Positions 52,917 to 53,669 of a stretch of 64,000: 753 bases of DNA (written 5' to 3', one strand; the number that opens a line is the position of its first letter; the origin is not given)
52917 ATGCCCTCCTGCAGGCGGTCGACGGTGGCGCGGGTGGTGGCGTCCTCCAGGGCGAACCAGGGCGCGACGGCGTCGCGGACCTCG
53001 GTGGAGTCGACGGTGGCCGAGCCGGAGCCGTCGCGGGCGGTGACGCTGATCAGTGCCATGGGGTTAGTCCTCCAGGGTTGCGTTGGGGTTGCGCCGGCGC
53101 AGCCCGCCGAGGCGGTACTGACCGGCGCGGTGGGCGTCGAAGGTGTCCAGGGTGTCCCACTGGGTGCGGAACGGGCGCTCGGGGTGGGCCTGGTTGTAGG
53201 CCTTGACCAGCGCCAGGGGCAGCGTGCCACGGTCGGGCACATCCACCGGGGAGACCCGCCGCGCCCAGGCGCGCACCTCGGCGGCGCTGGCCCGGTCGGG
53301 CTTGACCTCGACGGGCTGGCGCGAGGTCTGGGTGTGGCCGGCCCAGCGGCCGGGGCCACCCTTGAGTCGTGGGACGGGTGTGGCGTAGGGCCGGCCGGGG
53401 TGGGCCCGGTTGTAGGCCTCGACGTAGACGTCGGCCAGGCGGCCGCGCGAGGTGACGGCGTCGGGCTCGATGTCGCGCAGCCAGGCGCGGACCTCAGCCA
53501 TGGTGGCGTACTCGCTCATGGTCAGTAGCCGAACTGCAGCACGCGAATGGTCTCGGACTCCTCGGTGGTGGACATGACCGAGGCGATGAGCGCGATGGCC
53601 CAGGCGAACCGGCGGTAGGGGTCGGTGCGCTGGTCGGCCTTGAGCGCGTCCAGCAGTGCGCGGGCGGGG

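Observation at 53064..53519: Protein with two tandem Lsr2-type DNA-binding domains and no oligomerisation domain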

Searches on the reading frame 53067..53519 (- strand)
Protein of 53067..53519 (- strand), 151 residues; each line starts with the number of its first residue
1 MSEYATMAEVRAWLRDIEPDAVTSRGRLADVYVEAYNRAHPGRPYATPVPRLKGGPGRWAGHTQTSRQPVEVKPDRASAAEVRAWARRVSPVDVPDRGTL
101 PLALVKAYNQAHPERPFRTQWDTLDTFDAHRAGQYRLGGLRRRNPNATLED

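Call 4: search_protein_families(library=pfam, proteins=[window:53067-53519:-], max_evalue=10)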
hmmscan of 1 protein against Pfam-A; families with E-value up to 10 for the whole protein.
window:53067-53519:- (151 aa): 1 family
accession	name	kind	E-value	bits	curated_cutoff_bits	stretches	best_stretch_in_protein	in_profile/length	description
PF23359.1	Lsr2_DNA-bd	-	6.9e-08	32.1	26.9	2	75-111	2-37/37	Lsr2 DNA-binding domain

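Call 5: search_protein_families(library=phrogs, proteins=[window:53067-53519:-], max_evalue=1)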
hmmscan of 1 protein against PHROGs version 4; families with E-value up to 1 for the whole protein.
window:53067-53519:- (151 aa): 5 families
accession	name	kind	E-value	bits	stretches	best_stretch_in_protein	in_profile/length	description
phrog_31427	-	unknown function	2e-13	51.9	2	68-114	111-158/160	-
phrog_1223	-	DNA, RNA and nucleotide metabolism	1.5e-10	42.2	2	64-113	71-119/123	nucloid associated Lsr2-like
phrog_6269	-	DNA, RNA and nucleotide metabolism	6.2e-06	27.1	1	59-114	51-107/188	Lsr2-like DNA bridging protein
phrog_21312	-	unknown function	0.059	14.9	0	33-68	22-54/69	-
phrog_29702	-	unknown function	0.26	11.9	0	3-41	18-56/265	-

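Call 8: find_homologous_proteins(query=window:53067-53519:-, max_evalue=0.001)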
Query window:53067-53519:- (151 aa): 1 proteins with E <= 0.001 among 120 candidates.
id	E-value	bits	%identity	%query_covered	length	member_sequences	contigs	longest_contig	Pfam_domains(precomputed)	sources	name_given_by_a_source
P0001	1.7e-96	338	100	100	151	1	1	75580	PF23359.2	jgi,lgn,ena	-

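Call 10: find_encoding_contigs(protein=P0001, flank=10000, max_places=6)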
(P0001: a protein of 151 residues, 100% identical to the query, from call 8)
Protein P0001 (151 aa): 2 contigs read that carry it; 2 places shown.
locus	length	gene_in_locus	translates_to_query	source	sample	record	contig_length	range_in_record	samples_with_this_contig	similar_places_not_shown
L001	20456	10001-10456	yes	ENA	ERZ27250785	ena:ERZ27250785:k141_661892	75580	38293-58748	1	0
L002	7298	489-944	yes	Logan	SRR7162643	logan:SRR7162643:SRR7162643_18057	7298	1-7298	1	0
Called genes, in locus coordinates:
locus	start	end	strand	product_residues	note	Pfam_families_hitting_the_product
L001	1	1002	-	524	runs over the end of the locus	PF05133:SPP1_portal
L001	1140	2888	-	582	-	-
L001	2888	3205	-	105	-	-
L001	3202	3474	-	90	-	-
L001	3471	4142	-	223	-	-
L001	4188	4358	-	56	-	-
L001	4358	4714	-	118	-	-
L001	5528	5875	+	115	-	-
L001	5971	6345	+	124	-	-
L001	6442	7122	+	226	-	PF23802:DUF7178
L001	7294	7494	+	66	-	-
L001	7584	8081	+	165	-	-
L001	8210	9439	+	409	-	PF00145:DNA_methylase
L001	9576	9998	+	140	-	-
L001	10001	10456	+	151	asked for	PF23359:Lsr2_DNA-bd (weak)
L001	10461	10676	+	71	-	-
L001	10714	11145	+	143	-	-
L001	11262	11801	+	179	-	-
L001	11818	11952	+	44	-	-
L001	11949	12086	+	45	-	-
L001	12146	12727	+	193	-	-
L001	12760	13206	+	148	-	-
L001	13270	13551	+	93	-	-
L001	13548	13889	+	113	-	-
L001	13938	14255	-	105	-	-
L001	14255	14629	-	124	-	-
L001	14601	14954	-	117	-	-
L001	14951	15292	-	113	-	-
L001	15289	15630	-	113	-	-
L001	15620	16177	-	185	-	-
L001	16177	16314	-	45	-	-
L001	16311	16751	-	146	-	-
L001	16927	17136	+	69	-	-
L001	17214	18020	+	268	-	PF19698:DUF6197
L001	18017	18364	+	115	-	PF19698:DUF6197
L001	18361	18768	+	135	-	PF19698:DUF6197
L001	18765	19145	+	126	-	PF19698:DUF6197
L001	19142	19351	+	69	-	-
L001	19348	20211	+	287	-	PF01145:Band_7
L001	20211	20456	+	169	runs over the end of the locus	-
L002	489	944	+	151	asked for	PF23359:Lsr2_DNA-bd (weak)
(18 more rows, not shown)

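Call 11: search_dna_similar(query=window:53067-53519:-, collection=phages, mode=protein, max_rows=40, max_evalue=0.001)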
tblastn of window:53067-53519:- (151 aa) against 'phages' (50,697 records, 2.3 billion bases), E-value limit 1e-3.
Records with a match: 1; places in all: 1; records where one place covers at least 80% of the query: 0.
Best place of each record, by identity: <60% 1.
By first word of the organism name: Thermobifida 1.
By host as written in the record: Thermobifida fusca NTU22 1.
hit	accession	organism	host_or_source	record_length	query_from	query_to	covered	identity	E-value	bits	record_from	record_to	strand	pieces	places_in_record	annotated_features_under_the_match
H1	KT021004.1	Thermobifida phage P1312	Thermobifida fusca NTU22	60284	68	134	44%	42.9%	3e-4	45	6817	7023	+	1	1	hypothetical protein (x2) | head-tail adaptor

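Call 16: search_protein_representatives(protein=window:53067-53519:-)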
Query: 151 residues. Proteins with E-value up to 0.001 (for the whole library): 18; up to 1e-10: 1; up to 1e-30: 1. The best 18 are listed.
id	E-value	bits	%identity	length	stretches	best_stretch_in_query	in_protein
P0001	5.4e-97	338.2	100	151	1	1-151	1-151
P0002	2.4e-10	56.8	43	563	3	75-120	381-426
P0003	4.1e-06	43.1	46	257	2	79-118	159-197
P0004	9.2e-06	41.9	34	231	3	68-120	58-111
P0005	1.1e-05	41.7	33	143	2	5-114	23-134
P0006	3.0e-05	40.3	41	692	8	58-98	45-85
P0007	4.0e-05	39.9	45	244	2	72-114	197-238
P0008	4.2e-05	39.8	41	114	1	5-75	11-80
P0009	6.3e-05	39.2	41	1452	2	72-123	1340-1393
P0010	1.0e-04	38.5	44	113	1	58-112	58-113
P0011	1.5e-04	38.0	42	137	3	79-110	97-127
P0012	1.6e-04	37.9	43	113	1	64-134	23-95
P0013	2.1e-04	37.5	36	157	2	14-109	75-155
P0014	6.1e-04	36.0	40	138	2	5-101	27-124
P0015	6.6e-04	35.9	48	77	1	80-142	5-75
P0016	6.6e-04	35.9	38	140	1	5-114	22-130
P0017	7.6e-04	35.7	50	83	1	4-47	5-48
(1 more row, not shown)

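Call 19: search_protein_families(library=pfam, proteins=[P0002, P0003, P0004, P0005, P0007, P0008, P0011, P0013, P0014, P0016], max_evalue=0.01)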
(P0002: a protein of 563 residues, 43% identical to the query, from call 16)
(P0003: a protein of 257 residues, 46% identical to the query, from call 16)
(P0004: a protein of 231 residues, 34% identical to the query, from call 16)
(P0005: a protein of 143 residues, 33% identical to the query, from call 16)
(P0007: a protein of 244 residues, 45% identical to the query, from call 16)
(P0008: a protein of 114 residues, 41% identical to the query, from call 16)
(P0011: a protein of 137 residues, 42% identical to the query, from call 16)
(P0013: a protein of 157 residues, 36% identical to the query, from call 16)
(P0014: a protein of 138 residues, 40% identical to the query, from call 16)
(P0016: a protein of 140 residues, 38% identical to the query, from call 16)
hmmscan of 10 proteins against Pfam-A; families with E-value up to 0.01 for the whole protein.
P0002 (563 aa): 1 family
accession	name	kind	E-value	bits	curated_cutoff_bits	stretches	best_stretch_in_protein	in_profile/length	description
PF23359.1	Lsr2_DNA-bd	-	4.3e-07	29.6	26.9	0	517-550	5-37/37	Lsr2 DNA-binding domain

P0003 (257 aa): 3 families
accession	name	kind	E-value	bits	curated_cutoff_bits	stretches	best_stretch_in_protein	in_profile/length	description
PF23359.1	Lsr2_DNA-bd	-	9e-13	47.8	26.9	2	209-237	7-35/37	Lsr2 DNA-binding domain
PF13392.12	HNH_3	-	1.4e-08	34.6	24.8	1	50-76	2-28/46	HNH endonuclease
PF05551.17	zf-His_Me_endon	-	7.2e-05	23.4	27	1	21-120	2-106/131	Zinc-binding loop region of homing endonuclease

P0004 (231 aa): 5 families
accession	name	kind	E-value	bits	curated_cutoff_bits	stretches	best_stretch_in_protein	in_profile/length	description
PF23359.1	Lsr2_DNA-bd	-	4.8e-34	115.9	26.9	3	114-146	5-37/37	Lsr2 DNA-binding domain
PF11774.14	Lsr2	-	8.8e-10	38.5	29.6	1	3-52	11-56/58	Lsr2 dimerization domain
PF07862.16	Nif11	-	7.3e-05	23.4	23.8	0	113-130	27-44/48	Nif11 domain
PF19246.4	DUF5894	-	0.0077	16.2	25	0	114-128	25-39/57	Family of unknown function (DUF5894)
PF12344.14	UvrB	-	0.0097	16.2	27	0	186-198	22-34/43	Ultra-violet resistance protein B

P0005 (143 aa): 1 family
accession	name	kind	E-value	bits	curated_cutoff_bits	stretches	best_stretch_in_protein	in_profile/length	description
PF23359.1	Lsr2_DNA-bd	-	4.4e-16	58.4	26.9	2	98-131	5-37/37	Lsr2 DNA-binding domain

P0007 (244 aa): 1 family
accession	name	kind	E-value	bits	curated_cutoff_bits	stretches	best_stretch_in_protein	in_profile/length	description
PF23359.1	Lsr2_DNA-bd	-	8.1e-21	73.5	26.9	2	201-235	3-37/37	Lsr2 DNA-binding domain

P0008 (114 aa): 1 family
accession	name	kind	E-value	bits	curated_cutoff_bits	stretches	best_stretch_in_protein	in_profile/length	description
PF23359.1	Lsr2_DNA-bd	-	3.4e-13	49.1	26.9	1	13-44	6-37/37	Lsr2 DNA-binding domain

P0011 (137 aa): 3 families
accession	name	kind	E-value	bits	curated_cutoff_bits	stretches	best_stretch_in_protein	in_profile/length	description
PF23359.1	Lsr2_DNA-bd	-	2.7e-36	123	26.9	3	96-125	5-34/37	Lsr2 DNA-binding domain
PF12728.13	HTH_17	-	0.00064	20.4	27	0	98-128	16-49/51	Helix-turn-helix domain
PF09494.16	Slx4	-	0.001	19.4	24.8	0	35-77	28-56/60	Slx4 endonuclease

P0013 (157 aa): 1 family
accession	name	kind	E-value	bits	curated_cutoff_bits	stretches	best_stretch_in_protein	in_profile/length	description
PF23359.1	Lsr2_DNA-bd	-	7.5e-14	51.2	26.9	1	127-157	7-37/37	Lsr2 DNA-binding domain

P0014 (138 aa): 1 family
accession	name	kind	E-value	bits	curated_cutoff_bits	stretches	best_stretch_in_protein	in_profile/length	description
PF23359.1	Lsr2_DNA-bd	-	2.5e-09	36.8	26.9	2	48-63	22-37/37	Lsr2 DNA-binding domain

P0016 (140 aa): 1 family
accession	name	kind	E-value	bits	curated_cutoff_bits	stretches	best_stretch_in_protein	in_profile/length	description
PF23359.1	Lsr2_DNA-bd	-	4.2e-13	48.9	26.9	1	94-127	4-37/37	Lsr2 DNA-binding domain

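Call 26: search_solved_structures(query=P0001, max_evalue=10, show_alignments=3)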
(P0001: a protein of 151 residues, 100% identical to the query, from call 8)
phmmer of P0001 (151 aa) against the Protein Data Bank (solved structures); distinct sequences matched with E-value up to 10: 3.
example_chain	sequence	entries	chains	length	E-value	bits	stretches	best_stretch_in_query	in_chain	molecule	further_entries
2kng_A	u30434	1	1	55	0.051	16.7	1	75-114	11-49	Protein lsr2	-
6qkp_A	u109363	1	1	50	0.081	16.1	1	74-111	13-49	Nucleoid-associated protein Lsr2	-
6qkq_A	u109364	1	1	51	0.096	15.9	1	75-111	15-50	Nucleoid-associated protein Lsr2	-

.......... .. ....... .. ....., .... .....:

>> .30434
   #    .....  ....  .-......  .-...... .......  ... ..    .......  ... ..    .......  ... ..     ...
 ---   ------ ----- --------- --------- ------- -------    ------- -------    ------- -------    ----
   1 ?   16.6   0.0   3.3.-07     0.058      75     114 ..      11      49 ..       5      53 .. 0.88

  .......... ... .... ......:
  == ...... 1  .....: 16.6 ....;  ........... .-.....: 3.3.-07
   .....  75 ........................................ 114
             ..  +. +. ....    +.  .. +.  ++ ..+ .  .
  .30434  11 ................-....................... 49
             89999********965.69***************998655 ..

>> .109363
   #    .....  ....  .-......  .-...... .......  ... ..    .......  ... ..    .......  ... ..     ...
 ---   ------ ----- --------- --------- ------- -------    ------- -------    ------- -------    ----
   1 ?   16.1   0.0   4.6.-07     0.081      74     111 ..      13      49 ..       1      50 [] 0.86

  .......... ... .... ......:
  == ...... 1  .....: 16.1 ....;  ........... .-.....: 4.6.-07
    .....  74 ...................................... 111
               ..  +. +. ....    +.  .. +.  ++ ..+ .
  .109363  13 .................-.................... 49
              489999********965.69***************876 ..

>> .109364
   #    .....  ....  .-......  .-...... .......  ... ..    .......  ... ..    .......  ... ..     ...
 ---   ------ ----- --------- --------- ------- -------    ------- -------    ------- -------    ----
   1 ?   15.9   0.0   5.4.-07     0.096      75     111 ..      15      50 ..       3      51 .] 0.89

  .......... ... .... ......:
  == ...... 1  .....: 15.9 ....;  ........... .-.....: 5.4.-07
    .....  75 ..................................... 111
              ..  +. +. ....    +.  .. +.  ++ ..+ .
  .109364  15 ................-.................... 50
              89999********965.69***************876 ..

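Call 28: find_homologous_proteins(query=A2, max_evalue=0.00001)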
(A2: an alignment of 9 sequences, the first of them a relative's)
Query A2 (9 sequences) (151 aa, profile of the alignment): 53 proteins with E <= 0.00001 among 6319 candidates.
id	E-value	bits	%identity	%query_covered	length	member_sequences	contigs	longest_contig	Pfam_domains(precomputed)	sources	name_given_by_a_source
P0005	1.3e-34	137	29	73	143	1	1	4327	PF23359.2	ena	-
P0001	1.9e-34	137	100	100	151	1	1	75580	PF23359.2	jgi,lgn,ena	-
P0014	4.3e-29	119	39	52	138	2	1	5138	PF23359.2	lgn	-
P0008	8.9e-29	118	53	32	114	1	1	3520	PF23359.2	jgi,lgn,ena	-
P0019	1.2e-22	99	30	71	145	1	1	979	PF23359.2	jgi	jgi:hypothetical protein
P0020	1.8e-21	95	33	71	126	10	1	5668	PF23359.2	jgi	jgi:hypothetical protein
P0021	3.2e-19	87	32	72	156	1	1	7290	PF23359.2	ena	-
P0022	3.1e-18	84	33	32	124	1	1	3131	PF23359.2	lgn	-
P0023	1.1e-17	83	34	69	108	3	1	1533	PF23359.2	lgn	-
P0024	1.7e-17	82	42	24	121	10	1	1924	PF23359.2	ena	-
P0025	1.1e-16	79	43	26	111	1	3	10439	PF23359.2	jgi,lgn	jgi:hypothetical protein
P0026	1.3e-16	79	38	32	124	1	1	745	PF23359.2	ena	-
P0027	9.8e-16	76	27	66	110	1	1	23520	PF23359.2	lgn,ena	-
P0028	5.8e-15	74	31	72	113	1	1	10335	PF23359.2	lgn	-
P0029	1.2e-14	73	34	64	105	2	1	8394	PF23359.2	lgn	-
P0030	1.2e-14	73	36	70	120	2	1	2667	PF23359.2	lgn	-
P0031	4.2e-14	71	36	67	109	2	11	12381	PF23359.2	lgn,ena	-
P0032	7.8e-12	64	50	25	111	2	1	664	PF23359.2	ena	-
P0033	4.9e-11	61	38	27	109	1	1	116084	PF23359.2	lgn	-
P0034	4.0e-9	55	38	29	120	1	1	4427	PF23359.2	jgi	-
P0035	9.3e-9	54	37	29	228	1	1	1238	PF11774.15,PF23359.2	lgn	-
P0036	2.4e-8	52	51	28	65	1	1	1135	PF23359.2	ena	-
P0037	4.7e-8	51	36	27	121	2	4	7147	PF23359.2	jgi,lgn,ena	-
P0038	5.2e-8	51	41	21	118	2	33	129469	PF23359.2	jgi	jgi:hypothetical protein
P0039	5.6e-8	51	35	64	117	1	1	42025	PF23359.2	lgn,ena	-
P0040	7.6e-8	51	45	19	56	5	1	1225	PF23359.2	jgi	jgi:hypothetical protein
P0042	1.3e-7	50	33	32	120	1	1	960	PF23359.2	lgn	-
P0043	1.7e-7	50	45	26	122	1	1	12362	PF23359.2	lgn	-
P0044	8.6e-7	47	40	37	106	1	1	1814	PF11774.15,PF23359.2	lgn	-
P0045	9.3e-7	47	53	25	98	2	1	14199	PF23359.2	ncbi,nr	ncbi:Lsr2 family protein [Rhodococcus opacus]|nr:Lsr2 family protein [Rhodococcus opacus]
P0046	1.0e-6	47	58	22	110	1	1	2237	PF11774.15,PF23359.2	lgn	-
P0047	1.1e-6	47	49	30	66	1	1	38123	PF23359.2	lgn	-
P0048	1.1e-6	47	50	25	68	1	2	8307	PF23359.2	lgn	-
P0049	1.5e-6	47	40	32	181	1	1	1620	PF11774.15,PF23359.2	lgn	-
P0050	1.8e-6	46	48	26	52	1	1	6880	PF23359.2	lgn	-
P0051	2.1e-6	46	46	25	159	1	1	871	PF23359.2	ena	-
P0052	2.9e-6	46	30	46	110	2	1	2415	PF11774.15,PF23359.2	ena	-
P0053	2.9e-6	46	56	32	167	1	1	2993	PF23359.2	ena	-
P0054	3.1e-6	46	55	25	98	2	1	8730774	PF23359.2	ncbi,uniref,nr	ncbi:Lsr2 family protein [Rhodococcus pseudokoreensis]|uniref:Lsr2 family protein n=1 Tax=Rhodococcu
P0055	3.1e-6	46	47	21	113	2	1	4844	PF11774.15,PF23359.2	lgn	-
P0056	3.6e-6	45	43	28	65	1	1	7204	PF23359.2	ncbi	-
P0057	3.7e-6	45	42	21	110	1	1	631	PF11774.15,PF23359.2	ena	-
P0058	4.6e-6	45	44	23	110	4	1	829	PF11774.15,PF23359.2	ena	-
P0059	4.7e-6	45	30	46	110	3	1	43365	PF11774.15,PF23359.2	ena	-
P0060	5.7e-6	45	43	40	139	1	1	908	PF23359.2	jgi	jgi:hypothetical protein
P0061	5.8e-6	45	50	21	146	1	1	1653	PF23359.2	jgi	jgi:hypothetical protein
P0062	7.4e-6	44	41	37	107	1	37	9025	PF11774.15,PF23359.2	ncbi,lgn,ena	-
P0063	7.8e-6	44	55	15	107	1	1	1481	PF23359.2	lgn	-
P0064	7.8e-6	44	49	26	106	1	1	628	PF11774.15,PF23359.2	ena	-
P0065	8.2e-6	44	50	25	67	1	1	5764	PF23359.2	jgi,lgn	jgi:hypothetical protein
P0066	8.9e-6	44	46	26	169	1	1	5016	PF00533.34,PF23359.2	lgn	-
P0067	9.4e-6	44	27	68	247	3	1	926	PF23359.2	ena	-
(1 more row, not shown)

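Call 30: search_dna_similar(query=P0031, collection=phages, mode=protein, max_rows=30, max_evalue=0.001)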
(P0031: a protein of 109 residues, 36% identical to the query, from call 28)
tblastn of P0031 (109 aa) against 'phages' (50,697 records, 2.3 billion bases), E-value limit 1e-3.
No match.

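Call 31: search_dna_similar(query=P0005, collection=phages, mode=protein, max_rows=30, max_evalue=0.001)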
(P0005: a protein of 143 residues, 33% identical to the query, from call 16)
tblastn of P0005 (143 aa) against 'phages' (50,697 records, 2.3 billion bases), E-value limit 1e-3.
No match.

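Call 32: find_encoding_contigs(protein=P0038, flank=8000, max_places=3)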
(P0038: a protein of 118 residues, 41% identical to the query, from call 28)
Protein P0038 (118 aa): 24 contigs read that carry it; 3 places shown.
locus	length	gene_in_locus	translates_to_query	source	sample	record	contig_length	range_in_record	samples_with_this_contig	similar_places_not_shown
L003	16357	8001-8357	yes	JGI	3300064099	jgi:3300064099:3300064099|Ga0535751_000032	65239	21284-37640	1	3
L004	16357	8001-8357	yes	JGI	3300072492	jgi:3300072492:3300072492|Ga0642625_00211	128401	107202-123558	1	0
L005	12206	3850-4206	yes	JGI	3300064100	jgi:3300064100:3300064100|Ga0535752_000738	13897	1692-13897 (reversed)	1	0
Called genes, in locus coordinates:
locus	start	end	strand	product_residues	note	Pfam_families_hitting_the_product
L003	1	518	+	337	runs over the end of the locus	PF13521:AAA_28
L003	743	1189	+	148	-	PF25109:HAD_PNKP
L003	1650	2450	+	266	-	-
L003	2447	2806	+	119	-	PF10686:YAcAr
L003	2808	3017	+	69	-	-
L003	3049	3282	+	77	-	-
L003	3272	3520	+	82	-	-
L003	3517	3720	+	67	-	-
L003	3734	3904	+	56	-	PF24254:DUF7455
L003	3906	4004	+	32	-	-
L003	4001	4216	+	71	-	-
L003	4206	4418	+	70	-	-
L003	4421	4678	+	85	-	-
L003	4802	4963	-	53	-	-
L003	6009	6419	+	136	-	-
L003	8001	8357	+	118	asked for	PF23359:Lsr2_DNA-bd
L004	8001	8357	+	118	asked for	PF23359:Lsr2_DNA-bd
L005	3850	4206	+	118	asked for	PF23359:Lsr2_DNA-bd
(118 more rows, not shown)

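Call 33: find_encoding_contigs(protein=P0033, flank=8000, max_places=2)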
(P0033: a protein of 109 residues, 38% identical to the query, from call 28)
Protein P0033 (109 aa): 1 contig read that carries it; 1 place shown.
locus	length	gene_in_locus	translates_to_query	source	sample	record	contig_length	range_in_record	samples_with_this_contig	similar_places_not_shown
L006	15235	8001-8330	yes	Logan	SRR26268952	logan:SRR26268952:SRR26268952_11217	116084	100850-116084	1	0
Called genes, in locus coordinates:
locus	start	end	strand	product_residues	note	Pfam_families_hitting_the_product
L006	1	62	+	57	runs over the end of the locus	-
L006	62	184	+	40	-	-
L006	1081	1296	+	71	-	-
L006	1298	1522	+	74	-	-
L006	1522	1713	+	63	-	-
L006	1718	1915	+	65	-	-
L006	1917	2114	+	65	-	-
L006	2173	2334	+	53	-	-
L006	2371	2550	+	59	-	-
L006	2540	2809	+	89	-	-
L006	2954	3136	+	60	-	-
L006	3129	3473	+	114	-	-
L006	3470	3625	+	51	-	-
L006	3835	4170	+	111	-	-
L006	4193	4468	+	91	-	-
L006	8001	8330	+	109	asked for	PF23359:Lsr2_DNA-bd (weak)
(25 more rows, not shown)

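Call 36: search_protein_families(library=phrogs, proteins=[L001:7584-8081:+, L001:6442-7122:+, L001:5971-6345:+, L001:5528-5875:+, L001:12146-12727:+, L001:12760-13206:+], max_evalue=0.001)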
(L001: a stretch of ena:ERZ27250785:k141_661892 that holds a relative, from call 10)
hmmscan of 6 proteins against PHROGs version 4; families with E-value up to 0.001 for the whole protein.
L001:7584-8081:+ (165 aa): 0 families

L001:6442-7122:+ (226 aa): 1 family
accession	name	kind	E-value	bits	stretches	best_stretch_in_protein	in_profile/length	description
phrog_3842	-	unknown function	1.8e-39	136.8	1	8-212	13-203/206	-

L001:5971-6345:+ (124 aa): 0 families

L001:5528-5875:+ (115 aa): 0 families

L001:12146-12727:+ (193 aa): 0 families

L001:12760-13206:+ (148 aa): 1 family
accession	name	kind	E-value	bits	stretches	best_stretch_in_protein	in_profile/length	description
phrog_572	-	unknown function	6.7e-20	72.4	1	2-132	2-122/127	-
